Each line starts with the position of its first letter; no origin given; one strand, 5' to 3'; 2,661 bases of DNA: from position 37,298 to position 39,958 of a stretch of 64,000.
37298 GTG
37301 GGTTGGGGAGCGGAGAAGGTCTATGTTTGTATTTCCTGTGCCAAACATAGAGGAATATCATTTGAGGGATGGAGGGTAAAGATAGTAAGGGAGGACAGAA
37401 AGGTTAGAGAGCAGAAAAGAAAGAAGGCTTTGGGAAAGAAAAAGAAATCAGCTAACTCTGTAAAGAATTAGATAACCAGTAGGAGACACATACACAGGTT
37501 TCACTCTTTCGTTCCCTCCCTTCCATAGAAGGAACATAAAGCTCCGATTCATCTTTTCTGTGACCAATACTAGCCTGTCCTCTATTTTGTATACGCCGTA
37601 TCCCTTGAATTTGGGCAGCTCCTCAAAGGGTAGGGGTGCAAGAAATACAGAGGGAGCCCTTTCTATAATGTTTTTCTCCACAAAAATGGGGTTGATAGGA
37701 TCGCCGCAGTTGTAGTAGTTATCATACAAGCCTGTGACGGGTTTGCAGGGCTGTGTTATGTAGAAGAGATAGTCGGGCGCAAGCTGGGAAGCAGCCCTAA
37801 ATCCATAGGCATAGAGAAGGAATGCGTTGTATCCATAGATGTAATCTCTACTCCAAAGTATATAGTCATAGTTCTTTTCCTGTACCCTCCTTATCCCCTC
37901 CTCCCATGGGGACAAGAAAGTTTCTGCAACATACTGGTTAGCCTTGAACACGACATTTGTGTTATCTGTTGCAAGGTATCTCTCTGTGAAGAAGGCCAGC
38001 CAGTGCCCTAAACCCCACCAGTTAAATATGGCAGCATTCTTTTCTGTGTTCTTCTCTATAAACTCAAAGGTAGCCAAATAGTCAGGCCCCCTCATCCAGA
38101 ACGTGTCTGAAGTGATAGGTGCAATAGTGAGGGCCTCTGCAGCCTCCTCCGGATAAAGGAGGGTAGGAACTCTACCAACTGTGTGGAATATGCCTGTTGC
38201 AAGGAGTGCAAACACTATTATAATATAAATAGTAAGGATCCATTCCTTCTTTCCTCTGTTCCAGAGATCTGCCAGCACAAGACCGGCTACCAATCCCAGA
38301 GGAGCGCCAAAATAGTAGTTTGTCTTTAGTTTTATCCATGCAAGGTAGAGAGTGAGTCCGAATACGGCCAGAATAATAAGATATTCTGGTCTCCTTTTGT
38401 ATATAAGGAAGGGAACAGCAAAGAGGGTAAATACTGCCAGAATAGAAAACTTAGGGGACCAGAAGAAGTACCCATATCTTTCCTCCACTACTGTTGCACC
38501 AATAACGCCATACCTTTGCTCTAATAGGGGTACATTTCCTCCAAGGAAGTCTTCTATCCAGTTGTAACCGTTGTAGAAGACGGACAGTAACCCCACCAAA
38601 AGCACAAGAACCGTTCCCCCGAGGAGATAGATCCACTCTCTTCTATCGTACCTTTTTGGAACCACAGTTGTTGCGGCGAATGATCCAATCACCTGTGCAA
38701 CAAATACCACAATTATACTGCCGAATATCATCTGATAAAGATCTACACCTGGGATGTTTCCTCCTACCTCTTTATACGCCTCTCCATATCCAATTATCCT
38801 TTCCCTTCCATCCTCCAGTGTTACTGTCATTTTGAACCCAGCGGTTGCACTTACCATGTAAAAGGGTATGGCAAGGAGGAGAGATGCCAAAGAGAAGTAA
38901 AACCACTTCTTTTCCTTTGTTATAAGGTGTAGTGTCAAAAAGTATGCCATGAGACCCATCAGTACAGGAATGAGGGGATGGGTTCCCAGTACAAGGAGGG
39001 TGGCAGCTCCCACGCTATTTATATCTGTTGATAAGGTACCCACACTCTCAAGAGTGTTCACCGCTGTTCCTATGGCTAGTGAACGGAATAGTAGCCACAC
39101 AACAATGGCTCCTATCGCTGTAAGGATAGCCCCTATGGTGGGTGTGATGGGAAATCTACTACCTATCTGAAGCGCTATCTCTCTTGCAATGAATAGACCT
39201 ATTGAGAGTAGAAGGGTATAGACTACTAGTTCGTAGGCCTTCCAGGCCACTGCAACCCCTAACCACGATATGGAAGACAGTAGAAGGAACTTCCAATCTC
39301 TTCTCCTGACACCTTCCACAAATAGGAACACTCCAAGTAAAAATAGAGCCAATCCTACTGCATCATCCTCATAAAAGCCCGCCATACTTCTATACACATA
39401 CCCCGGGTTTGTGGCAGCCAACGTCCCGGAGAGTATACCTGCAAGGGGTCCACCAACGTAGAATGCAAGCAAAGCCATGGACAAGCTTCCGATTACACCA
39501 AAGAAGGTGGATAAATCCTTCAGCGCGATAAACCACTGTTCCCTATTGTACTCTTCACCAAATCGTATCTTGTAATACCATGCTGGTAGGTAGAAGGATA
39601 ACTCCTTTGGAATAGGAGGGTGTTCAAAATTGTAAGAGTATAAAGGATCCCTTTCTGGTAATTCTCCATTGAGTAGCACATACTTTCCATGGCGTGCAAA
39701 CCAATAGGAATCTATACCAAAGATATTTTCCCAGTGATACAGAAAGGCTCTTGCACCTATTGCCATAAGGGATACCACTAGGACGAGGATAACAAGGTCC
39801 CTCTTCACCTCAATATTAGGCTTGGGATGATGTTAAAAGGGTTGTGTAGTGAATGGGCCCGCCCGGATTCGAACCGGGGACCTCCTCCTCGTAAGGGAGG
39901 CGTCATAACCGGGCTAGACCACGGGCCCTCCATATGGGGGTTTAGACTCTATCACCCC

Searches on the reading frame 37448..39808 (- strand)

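Call 67: search_protein_families(library=pfam, proteins=[window:37448-39808:-], max_evalue=0.00001)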
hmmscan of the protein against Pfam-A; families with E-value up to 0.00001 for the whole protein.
window:37448-39808:- (786 aa): 1 family
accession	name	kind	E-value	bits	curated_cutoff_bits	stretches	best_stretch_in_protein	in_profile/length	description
PF02516.20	STT3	-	4.2e-08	33.5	24.5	1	99-236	101-237/405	Oligosaccharyl transferase STT3, N-terminal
